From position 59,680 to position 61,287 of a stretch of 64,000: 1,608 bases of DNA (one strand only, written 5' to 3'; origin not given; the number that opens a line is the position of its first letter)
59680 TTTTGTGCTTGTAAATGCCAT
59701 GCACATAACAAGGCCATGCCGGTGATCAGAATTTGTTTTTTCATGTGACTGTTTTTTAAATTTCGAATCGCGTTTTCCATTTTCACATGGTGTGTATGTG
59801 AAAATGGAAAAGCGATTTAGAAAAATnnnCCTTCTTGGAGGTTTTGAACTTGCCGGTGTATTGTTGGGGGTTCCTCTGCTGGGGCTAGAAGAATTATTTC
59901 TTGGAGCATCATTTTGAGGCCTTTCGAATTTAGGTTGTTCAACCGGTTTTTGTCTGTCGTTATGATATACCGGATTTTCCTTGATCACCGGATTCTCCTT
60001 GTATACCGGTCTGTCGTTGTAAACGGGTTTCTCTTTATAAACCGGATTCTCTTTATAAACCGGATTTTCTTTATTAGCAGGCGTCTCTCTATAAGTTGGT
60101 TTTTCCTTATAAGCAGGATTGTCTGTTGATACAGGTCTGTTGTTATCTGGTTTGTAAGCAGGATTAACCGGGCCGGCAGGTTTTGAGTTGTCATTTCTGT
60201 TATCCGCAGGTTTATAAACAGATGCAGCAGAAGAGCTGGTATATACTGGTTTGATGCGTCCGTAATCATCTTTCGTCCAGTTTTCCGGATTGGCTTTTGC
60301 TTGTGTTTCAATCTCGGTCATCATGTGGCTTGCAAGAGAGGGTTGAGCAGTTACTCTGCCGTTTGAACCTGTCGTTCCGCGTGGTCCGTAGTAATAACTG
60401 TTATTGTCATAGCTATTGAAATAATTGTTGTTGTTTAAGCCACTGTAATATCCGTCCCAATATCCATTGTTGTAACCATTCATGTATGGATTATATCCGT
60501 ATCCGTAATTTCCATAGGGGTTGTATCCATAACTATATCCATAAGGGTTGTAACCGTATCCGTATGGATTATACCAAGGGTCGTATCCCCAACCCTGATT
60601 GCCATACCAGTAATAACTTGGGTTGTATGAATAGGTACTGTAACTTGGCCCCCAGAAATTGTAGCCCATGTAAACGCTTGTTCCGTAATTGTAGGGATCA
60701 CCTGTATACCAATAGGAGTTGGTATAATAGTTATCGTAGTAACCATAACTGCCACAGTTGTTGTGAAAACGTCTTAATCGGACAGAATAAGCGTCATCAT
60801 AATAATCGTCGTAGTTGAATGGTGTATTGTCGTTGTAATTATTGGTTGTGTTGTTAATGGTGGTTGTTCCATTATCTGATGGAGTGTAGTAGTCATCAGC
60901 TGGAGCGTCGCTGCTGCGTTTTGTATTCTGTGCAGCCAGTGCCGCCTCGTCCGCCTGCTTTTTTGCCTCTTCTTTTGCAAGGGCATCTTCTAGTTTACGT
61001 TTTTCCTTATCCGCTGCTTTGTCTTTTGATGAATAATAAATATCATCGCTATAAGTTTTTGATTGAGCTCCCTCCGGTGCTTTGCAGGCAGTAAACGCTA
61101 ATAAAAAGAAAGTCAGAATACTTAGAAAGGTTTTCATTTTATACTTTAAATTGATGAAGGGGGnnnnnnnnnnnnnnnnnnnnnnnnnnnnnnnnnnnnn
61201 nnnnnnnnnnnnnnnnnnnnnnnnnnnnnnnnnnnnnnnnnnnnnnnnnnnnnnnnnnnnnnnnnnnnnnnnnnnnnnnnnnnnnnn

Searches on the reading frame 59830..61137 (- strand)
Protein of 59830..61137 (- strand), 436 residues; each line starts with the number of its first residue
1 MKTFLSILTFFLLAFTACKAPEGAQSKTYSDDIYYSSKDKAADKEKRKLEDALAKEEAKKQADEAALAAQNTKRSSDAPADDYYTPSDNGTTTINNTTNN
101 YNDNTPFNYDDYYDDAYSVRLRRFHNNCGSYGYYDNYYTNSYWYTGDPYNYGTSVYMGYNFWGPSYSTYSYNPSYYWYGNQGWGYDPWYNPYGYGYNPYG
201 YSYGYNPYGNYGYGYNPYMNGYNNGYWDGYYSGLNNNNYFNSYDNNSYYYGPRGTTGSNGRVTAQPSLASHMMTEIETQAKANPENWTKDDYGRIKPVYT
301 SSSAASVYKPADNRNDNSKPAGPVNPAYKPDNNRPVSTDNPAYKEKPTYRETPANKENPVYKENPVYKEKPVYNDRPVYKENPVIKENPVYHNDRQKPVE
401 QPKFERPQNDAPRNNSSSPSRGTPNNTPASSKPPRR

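Call 4: search_protein_families(library=pfam, proteins=[window:59830-61137:-], max_evalue=1)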
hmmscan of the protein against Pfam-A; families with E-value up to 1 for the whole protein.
window:59830-61137:- (436 aa): 0 families

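Call 5: search_protein_families(library=ncbifam, proteins=[window:59830-61137:-], max_evalue=1)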
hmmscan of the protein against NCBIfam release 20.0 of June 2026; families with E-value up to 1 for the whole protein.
window:59830-61137:- (436 aa): 1 family
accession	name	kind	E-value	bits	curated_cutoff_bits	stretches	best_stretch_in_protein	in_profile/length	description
NF041428.1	TrsH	subfamily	0.0072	16.4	150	1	1-83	1-84/149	TrsH/TraH family protein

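Call 7: find_homologous_proteins(query=window:59830-61137:-)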
Query window:59830-61137:- (436 aa): 396 proteins with E <= 0.001 among 8000 candidates; the best 120 are listed.
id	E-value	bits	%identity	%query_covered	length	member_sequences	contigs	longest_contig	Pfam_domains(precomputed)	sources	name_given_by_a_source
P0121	3.9e-271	918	94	100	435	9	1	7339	-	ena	-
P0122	8.7e-187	640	67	100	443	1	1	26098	-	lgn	-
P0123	7.3e-177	608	65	100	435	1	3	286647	-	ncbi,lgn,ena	-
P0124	6.2e-117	410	52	95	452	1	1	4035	-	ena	-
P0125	2.8e-111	391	50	95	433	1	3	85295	-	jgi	jgi:hypothetical protein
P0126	6.2e-104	367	63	44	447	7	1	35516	-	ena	-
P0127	2.9e-103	365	56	64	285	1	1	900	-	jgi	jgi:hypothetical protein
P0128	2.0e-101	359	47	100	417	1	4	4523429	-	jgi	jgi:hypothetical protein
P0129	1.3e-99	353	45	100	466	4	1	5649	-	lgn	-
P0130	1.0e-96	343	43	97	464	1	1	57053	-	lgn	-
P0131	2.2e-96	342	46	100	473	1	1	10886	-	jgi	jgi:hypothetical protein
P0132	2.4e-96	342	43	98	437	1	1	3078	-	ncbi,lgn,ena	-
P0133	3.9e-94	335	46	100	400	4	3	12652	-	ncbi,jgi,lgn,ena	jgi:hypothetical protein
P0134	8.6e-93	330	49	100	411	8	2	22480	-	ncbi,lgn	-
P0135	4.5e-91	325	57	43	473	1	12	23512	-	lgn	-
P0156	5.7e-40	156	42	60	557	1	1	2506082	-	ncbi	-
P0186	1.1e-30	126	42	45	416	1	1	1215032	-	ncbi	ncbi:MAG: hypothetical protein V4565_08175 [Bacteroidota bacterium]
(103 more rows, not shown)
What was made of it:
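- JGI labels one B relative 'Ni/Co efflux regulator RcnB' (call 7).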

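Call 14: find_encoding_contigs(protein=P0128, flank=6000, max_places=2)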
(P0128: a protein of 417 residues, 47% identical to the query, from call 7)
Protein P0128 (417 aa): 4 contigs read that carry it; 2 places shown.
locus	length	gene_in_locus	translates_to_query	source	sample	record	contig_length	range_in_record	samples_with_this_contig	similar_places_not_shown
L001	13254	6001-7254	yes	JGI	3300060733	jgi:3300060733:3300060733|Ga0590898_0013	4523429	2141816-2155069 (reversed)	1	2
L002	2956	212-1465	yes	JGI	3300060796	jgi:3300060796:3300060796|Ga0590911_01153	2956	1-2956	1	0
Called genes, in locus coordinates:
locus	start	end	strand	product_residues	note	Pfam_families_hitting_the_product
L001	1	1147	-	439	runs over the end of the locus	PF23019:DUF7033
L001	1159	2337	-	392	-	PF02350:Epimerase_2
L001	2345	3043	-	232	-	PF20582:UPF0758_N, PF04002:RadC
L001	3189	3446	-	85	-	PF01649:Ribosomal_S20p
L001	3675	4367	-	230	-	-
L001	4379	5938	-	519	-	PF00587:tRNA-synt_2b, PF03129:HGTP_anticodon, PF09180:ProRS-C_1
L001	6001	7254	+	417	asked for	-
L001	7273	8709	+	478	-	PF03349:Toluene_X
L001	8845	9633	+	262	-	-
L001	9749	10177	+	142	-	-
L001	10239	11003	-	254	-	PF02591:Zn_ribbon_9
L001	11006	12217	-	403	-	PF01784:DUF34_NIF3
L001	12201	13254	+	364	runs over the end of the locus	PF02606:LpxK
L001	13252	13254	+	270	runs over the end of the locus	PF01048:PNP_UDP_1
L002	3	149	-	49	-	?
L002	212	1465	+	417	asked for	-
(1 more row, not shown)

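Call 15: find_encoding_contigs(protein=P0186, flank=6000, max_places=2)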
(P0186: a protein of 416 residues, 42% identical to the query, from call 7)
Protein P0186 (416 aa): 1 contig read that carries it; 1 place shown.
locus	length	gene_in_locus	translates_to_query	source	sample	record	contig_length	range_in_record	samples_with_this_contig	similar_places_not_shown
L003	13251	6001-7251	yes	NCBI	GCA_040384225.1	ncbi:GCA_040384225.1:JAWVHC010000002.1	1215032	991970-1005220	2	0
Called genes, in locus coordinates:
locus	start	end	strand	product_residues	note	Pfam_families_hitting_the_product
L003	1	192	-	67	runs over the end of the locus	PF02597:ThiS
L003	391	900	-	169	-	-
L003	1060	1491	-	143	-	-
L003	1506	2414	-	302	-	-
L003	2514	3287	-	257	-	PF00557:Peptidase_M24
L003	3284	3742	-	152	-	-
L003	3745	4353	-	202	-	PF00300:His_Phos_1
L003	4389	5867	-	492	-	PF00587:tRNA-synt_2b, PF03129:HGTP_anticodon, PF09180:ProRS-C_1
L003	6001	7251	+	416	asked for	-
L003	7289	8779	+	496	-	-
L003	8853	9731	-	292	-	PF00763:THF_DHG_CYH, PF02882:THF_DHG_CYH_C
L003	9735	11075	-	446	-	PF02881:SRP54_N, PF06414:Zeta_toxin (faint), PF00448:SRP54, PF02978:SRP_SPB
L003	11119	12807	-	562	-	PF07837:FTCD_N, PF02971:FTCD, PF04961:FTCD_C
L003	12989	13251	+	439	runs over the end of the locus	PF23019:DUF7033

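Call 16: find_encoding_contigs(protein=P0156, flank=6000, max_places=2)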
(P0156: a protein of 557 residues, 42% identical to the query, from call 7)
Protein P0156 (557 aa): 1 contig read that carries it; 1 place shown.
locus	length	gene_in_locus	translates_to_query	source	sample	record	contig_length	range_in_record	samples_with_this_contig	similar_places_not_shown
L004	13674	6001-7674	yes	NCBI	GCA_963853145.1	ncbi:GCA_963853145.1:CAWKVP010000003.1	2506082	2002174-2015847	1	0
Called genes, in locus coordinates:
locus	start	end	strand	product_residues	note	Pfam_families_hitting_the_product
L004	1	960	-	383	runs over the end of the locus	PF02350:Epimerase_2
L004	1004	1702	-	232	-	PF20582:UPF0758_N, PF04002:RadC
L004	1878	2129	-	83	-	PF01649:Ribosomal_S20p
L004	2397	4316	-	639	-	PF05572:Peptidase_M43, PF18962:Por_Secre_tail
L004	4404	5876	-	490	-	PF00587:tRNA-synt_2b, PF03129:HGTP_anticodon, PF09180:ProRS-C_1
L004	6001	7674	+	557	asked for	-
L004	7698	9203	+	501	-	-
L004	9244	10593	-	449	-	PF01512:Complex1_51K, PF10589:NADH_4Fe-4S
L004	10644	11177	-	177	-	PF01257:2Fe-2S_thioredx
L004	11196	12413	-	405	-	PF00346:Complex1_49kDa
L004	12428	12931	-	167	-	PF00329:Complex1_30kDa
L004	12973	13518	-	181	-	PF01058:Oxidored_q6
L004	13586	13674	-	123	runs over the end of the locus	PF00507:Oxidored_q4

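Call 26: predict_structure(alignment_id=A2)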
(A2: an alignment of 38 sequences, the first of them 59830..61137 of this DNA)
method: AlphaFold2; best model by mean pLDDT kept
length: 436 residues; sequences in the alignment: 38
mean_pLDDT: 51.9   pTM: 0.26
mean pLDDT of the five models: 51.9, 50.5, 49.4, 46.0, 45.9
residues with pLDDT >= 90: 22; 70-90: 63; 50-70: 69; < 50: 282
segments of 3 or more residues with pLDDT < 50: 23-27, 88-90, 92-102, 117-215, 217-263, 301-318, 323-327, 329-382, 384-390, 394-396, 408-416, 420-424, 428-431
pLDDT, mean of each block of 10 residues (from residue 1): 75 68 49 71 89 92 90 65 53 46 57 51 43 36 41 36 35 35 36 36 38 38 36 33 38 36 65 86 86 75 41 43 48 46 45 46 47 44 44 47 50 46 47 56
secondary structure, 60 per line:
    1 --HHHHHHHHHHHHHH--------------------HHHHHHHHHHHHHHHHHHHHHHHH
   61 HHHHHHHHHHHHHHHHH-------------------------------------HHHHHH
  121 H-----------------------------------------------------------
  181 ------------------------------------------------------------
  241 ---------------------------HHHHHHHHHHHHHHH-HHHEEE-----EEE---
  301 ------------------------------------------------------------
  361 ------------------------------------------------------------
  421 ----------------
elements in order: H3-16 H37-77 H115-121 H268-282 E287-289 E295-297
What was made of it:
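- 60907..61029 (-): B long Lys/Glu/Ala helix (aa 37-77). AF2 helix, pLDDT about 90 (call 26).
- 60247..60336 (-): B predicted helix plus hairpin (aa 268-297). AF2 pLDDT about 86 (call 26).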

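Call 28: search_protein_families(library=pfam, alignment_id=A2, max_evalue=0.01)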
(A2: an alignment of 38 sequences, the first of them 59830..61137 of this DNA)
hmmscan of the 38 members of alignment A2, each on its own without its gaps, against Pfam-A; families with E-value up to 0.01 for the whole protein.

A. member 1, window:59830-61137:- (436 aa): 0 families

B. families by the number of members that match (of 38 scanned): 1 family
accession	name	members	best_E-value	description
PF11839.13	Alanine_zipper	1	0.00044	Alanine-zipper, major outer membrane lipoprotein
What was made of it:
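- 60907..61029 (-): One of 38 relatives weakly hits Alanine_zipper (call 28).
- On RcnB (JGI label on one B relative): No such hit in 38 B relatives at E<=0.01 (call 28).
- Closest known: Periplasm-spanning proline-rich spacers. Same: One B relative weakly hits Alanine_zipper (call 28).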

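Call 32: search_solved_structures(query=A2, max_evalue=1)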
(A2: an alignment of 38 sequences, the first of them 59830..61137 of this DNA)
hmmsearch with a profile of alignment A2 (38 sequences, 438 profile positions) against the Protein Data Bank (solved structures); distinct sequences matched with E-value up to 1: 4.
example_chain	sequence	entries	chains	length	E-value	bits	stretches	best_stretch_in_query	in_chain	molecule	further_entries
4v8m_AR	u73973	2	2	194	0.14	14.9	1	323-425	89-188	40S RIBOSOMAL PROTEIN S21, PUTATIVE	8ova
8ove_AR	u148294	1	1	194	0.14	14.9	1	322-425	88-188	40S ribosomal protein S21, putative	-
7ob9_G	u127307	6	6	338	0.3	13.8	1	297-422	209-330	DNA-directed RNA polymerase I subunit RPA43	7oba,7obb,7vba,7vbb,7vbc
7ase_g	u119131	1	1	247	0.97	12.1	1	301-408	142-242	Putative 40S ribosomal protein S21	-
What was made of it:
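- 59827..61137 (-): Gene B: 436-aa lipoprotein, member of a second undescribed Bacteroidota family. No Pfam, NCBIfam or PDB match (calls 4, 5, 28, 32).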

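Call 42: find_related_loci(query=A2, collection=genome_contigs, flank=4000)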
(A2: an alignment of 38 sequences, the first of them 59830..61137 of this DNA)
Query A2 (436 aa) in genome_contigs; peptide patterns used: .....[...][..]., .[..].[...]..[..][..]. (x = any residue, [..] = any of these).
599 stretches matched a pattern (row limit reached: there are more); 441 encode a relative of the query (tblastn E <= 1e-3); the best 80 are kept; 80 distinct loci.
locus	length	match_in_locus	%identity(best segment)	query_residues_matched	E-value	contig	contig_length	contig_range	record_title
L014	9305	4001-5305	94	1-436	0e+0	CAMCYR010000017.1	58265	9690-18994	MAG: Chitinophaga pinensis isolate MsH-01oct19-148 genome assembly, contig: MsH-01oct19-C739, whole genome shotgun seque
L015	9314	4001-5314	67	1-436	1e-157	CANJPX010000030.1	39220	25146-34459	MAG: Bacteroidetes bacterium isolate RH-23may17-678 genome assembly, contig: RH-23may17-C7182, whole genome shotgun sequ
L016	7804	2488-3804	67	1-436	5e-149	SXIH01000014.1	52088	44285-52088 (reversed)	MAG: Bacteroidota bacterium isolate F1-120-MAGs045 F1-120__c209847, whole genome shotgun sequence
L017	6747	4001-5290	62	1-436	2e-143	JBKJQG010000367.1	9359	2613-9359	MAG: Bacteroidia bacterium isolate ant_bin.490 k117_2724995, whole genome shotgun sequence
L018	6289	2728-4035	65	1-436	3e-143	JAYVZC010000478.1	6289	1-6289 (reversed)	MAG: Bacteroidota bacterium isolate GL88_DN_metabinner_4 GL88_DN_metabinner_4_477, whole genome shotgun sequence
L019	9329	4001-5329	48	1-436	1e-98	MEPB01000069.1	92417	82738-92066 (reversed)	MAG: Bacteroidetes bacterium RIFCSPLOWO2_12_FULL_35_15 rifcsplowo2_12_scaffold_342, whole genome shotgun sequence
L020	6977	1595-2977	47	1-434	3e-86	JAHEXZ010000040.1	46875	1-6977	MAG: Bacteroidetes bacterium isolate nzgw116 NODE_455_length_46876_cov_5.864164, whole genome shotgun sequence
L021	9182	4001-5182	50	1-420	3e-83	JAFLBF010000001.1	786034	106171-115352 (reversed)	MAG: Bacteroidetes bacterium isolate UWPOB_BACT3 gnl_X_OJEEJDBO_1, whole genome shotgun sequence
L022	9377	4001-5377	42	1-435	1e-78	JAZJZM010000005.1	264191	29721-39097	MAG: Bacteroidota bacterium isolate ADI_H2L1_1_122_18_3-bin023 ADIH2L11_B023_0_000000000005, whole genome shotgun sequen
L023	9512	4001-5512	42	1-436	1e-78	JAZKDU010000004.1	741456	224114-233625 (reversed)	MAG: Bacteroidota bacterium isolate DC_HB_01_SPN181219-bin066 DCHB01SPN_B066_0_000000000004, whole genome shotgun sequen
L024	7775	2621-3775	47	1-361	6e-78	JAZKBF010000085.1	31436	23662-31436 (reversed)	MAG: Bacteroidota bacterium isolate ADI_H3L2_1_122_18_3-bin067_1 ADIH3L21_B067_1_000000000082, whole genome shotgun sequ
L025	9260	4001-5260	47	1-414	8e-76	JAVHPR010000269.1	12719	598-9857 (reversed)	MAG: Bacteroidia bacterium isolate WB02no9_35_13 NODE_4515_length_12719_cov_9.546115, whole genome shotgun sequence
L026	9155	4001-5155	50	1-412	4e-75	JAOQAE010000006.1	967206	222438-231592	MAG: Bacteroidetes bacterium isolate RYN_274 scaffold_3900863, whole genome shotgun sequence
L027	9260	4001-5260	45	1-428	2e-74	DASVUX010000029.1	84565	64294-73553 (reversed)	MAG TPA_asm: Bacteroidia bacterium isolate SMAG_U3328 k141_289473, whole genome shotgun sequence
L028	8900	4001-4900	49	1-326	5e-73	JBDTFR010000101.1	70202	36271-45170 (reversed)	MAG: Bacteroidia bacterium isolate cluster2_bin.231 k127_3649712, whole genome shotgun sequence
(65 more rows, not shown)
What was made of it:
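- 59827..61137 (-): At least 441 species-level genomes (call 42).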

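Call 78: search_protein_representatives(alignment_id=A2)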
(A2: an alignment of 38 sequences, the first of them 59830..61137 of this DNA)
Query: 38 sequences, 438 profile positions. Proteins with E-value up to 0.001 (for the whole library): 1639; up to 1e-10: 957; up to 1e-30: 381. The best 150 are listed.
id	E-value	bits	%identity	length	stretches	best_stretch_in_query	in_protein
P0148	3.0e-121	422.5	-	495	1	1-438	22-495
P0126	5.4e-121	421.6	-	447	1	1-433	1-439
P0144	1.2e-118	413.9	-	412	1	1-438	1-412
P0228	1.6e-118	413.5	-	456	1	1-438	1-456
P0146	6.6e-117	408.2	-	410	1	1-428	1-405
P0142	2.1e-114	399.9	-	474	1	1-438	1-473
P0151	4.1e-111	389.1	-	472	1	1-435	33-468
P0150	3.9e-110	385.9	-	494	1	1-430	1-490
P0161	7.6e-90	319.0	-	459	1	1-438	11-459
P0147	2.3e-89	317.4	-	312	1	112-434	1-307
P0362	2.7e-89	317.2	-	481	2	1-225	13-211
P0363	4.7e-84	299.9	-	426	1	1-408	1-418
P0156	2.5e-83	297.5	-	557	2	1-383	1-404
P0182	5.8e-83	296.3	-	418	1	1-438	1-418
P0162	2.2e-80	287.8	-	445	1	1-438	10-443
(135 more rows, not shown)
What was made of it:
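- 59827..61137 (-): 1639 clusters at 50% identity with E<=1e-3, and 381 at E<=1e-30 (call 78).
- B: 1639 clusters (call 78).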
